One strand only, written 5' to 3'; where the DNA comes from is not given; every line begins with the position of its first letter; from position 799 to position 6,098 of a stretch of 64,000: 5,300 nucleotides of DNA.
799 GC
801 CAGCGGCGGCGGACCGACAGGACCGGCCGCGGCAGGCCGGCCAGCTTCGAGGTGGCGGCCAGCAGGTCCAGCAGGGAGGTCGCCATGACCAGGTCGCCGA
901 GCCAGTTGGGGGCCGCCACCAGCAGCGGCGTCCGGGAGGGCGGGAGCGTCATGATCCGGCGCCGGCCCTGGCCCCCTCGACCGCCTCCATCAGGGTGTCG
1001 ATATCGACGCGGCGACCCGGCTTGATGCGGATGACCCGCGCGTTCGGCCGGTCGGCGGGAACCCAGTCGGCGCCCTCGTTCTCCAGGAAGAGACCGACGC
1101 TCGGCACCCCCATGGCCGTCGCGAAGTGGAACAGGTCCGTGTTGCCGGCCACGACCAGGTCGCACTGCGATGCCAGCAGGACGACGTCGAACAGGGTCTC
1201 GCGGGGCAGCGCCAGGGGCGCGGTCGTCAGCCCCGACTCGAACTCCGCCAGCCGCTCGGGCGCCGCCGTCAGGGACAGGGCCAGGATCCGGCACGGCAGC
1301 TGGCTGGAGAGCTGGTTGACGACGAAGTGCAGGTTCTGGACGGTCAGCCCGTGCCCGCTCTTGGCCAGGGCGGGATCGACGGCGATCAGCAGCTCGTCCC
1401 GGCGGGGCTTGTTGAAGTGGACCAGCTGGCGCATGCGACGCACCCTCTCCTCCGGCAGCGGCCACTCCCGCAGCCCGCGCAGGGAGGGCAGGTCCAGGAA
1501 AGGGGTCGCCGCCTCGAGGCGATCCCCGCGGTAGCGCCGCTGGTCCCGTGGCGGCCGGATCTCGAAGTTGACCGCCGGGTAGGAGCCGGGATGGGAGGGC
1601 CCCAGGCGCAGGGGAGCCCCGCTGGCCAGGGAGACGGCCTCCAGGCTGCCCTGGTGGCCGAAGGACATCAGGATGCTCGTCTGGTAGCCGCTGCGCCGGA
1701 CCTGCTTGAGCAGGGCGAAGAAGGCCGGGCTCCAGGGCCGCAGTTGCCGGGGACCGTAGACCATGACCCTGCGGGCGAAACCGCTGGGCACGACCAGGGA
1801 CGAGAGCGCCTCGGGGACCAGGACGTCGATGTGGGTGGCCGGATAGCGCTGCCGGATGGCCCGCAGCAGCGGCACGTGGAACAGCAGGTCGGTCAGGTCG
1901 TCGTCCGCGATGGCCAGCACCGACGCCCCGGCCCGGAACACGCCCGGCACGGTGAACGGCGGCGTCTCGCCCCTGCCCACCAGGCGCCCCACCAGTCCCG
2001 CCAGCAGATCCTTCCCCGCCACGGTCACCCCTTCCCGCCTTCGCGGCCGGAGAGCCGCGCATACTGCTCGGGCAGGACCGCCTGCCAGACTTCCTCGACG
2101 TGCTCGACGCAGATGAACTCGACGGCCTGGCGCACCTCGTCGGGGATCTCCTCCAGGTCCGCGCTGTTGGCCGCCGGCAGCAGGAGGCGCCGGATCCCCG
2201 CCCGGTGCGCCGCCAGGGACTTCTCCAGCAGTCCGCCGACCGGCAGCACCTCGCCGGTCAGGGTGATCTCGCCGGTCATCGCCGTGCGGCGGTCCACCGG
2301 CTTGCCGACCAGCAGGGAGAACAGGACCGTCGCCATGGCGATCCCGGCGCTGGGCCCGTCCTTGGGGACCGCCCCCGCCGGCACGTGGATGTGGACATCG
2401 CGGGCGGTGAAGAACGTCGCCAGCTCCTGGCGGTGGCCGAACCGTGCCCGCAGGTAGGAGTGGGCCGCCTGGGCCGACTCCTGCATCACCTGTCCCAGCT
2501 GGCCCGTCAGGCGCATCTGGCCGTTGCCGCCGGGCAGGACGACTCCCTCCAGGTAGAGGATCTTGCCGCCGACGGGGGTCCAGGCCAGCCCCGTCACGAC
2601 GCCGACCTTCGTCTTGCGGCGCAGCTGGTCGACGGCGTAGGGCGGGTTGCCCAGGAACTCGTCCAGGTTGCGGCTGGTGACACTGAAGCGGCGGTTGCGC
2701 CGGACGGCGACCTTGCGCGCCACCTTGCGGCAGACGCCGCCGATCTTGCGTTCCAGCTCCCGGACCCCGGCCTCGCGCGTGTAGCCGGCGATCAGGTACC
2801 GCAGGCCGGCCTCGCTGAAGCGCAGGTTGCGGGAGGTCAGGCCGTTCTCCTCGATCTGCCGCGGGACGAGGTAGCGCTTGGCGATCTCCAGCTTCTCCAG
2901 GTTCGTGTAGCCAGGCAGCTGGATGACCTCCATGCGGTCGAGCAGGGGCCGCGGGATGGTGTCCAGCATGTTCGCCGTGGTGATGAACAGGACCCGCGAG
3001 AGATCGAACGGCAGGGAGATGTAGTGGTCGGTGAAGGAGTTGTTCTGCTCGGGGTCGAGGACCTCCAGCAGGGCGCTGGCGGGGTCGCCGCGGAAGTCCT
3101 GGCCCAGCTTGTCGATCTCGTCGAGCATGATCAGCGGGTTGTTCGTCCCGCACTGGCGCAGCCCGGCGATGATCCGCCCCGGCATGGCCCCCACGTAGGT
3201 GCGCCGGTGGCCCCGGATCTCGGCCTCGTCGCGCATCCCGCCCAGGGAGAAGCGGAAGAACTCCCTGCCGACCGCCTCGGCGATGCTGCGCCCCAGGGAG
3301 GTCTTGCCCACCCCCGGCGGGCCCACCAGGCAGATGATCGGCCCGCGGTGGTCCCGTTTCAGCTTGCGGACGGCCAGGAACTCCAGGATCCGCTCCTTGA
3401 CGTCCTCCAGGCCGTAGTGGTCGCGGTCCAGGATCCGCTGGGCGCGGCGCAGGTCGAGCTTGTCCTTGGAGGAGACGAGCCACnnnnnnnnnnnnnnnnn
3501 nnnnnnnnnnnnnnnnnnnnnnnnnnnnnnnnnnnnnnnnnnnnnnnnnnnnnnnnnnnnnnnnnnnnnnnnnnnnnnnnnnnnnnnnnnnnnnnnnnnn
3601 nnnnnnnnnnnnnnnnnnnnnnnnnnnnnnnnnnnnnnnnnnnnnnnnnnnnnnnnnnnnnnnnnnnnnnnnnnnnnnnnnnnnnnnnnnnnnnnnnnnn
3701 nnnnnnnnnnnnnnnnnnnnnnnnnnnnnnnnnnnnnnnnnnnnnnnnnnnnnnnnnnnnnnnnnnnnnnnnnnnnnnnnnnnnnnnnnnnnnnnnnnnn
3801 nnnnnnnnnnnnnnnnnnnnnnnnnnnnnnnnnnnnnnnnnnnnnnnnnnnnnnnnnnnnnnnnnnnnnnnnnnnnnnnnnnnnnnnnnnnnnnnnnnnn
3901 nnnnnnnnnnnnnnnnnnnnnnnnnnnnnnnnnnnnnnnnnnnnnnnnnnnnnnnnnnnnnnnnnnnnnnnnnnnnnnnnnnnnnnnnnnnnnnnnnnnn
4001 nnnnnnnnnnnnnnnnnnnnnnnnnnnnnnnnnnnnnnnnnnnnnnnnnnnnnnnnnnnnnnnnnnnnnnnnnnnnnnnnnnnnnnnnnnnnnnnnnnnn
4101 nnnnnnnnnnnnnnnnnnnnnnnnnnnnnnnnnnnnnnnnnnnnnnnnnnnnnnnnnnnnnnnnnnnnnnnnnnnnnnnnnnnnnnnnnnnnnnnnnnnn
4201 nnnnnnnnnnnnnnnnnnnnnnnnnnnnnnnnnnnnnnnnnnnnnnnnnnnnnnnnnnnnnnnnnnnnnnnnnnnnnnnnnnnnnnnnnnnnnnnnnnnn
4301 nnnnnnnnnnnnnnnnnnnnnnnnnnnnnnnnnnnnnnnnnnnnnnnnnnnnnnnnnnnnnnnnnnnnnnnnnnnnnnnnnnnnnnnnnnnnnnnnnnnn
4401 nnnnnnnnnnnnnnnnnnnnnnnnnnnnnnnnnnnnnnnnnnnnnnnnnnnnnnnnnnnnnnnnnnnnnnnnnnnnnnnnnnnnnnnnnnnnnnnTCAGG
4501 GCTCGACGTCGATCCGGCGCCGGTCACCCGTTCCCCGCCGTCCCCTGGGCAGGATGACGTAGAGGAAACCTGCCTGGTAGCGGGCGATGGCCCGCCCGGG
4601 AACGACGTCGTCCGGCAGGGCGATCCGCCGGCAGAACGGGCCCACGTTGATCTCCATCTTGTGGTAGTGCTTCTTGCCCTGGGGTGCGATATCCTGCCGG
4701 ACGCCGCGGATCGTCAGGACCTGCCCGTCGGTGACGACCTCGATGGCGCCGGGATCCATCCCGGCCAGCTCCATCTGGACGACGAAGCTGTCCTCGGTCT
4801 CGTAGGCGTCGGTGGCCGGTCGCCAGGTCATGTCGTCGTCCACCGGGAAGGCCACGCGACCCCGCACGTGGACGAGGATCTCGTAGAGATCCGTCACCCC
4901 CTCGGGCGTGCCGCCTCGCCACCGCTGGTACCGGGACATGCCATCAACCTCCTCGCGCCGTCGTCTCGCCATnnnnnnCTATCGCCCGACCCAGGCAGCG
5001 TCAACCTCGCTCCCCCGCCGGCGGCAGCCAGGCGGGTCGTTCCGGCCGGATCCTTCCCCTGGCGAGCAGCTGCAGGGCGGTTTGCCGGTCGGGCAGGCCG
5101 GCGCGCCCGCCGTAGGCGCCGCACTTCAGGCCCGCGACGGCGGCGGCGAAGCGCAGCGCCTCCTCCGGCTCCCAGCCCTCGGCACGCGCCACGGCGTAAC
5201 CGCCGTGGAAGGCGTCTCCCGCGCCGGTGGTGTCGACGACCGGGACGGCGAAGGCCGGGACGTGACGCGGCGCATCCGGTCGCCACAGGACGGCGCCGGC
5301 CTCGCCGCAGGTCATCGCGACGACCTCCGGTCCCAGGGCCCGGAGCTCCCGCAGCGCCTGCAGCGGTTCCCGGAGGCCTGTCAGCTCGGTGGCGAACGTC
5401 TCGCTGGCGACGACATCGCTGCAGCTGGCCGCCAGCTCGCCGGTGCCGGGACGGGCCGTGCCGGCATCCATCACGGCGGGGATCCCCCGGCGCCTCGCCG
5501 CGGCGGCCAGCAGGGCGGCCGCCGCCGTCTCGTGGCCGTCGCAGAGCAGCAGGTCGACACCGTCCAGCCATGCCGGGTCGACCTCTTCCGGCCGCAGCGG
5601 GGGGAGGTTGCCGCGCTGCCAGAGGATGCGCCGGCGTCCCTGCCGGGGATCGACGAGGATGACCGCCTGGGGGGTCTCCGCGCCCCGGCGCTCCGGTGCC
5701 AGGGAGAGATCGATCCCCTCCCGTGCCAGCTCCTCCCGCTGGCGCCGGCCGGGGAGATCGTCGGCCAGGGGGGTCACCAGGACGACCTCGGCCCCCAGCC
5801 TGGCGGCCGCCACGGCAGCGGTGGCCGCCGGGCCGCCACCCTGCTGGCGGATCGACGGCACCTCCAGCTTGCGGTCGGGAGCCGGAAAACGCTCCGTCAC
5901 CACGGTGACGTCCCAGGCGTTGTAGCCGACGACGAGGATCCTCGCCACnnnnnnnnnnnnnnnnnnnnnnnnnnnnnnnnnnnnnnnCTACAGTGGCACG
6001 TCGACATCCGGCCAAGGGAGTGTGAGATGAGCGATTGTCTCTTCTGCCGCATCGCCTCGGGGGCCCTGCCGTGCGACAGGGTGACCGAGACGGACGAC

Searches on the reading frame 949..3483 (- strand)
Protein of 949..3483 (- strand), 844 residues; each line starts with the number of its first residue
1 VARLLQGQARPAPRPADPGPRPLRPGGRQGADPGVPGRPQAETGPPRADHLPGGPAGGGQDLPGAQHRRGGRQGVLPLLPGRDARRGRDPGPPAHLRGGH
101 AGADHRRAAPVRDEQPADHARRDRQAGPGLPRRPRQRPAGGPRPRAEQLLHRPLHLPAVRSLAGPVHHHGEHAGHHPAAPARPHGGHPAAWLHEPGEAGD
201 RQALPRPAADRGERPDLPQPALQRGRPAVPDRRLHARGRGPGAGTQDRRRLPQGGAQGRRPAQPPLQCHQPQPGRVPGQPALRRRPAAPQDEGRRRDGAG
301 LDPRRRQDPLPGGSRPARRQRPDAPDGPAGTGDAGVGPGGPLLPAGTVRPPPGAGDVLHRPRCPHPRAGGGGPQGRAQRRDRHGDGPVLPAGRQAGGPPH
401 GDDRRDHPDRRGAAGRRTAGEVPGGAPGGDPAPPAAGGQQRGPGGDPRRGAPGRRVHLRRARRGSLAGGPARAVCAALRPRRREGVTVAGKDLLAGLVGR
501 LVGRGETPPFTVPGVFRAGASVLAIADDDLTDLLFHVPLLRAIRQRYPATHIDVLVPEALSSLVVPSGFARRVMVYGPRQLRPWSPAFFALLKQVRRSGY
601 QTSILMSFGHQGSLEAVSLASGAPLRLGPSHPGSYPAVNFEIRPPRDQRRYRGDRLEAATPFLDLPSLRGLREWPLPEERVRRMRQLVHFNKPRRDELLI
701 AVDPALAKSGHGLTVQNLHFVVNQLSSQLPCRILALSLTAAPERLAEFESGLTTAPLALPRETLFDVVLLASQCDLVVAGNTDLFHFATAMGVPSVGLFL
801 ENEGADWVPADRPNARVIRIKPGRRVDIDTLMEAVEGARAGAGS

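Call 22: search_protein_families(library=pfam, proteins=[window:949-3483:-])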
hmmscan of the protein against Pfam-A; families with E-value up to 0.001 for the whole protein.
window:949-3483:- (844 aa): 1 family
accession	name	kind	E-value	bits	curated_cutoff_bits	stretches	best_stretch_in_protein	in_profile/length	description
PF01075.23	Glyco_transf_9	-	3.8e-05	23.6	22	1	743-807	152-217/247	Glycosyltransferase family 9 (heptosyltransferase)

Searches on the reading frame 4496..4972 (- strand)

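Call 21: search_protein_families(library=pfam, proteins=[window:4496-4972:-])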
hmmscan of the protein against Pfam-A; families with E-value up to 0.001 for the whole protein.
window:4496-4972:- (158 aa): 1 family
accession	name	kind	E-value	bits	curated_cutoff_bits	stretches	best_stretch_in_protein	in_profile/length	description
PF00011.27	HSP20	-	6.7e-14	52.3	20.8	1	56-156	2-101/102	Hsp20/alpha crystallin family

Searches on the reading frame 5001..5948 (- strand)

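Call 21: search_protein_families(library=pfam, proteins=[window:5001-5948:-])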
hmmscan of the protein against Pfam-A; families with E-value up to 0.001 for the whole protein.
window:5001-5948:- (315 aa): 1 family
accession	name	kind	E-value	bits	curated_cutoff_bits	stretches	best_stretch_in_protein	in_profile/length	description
PF00294.29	PfkB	-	6e-45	154.3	25.8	1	1-287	1-301/302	pfkB family carbohydrate kinase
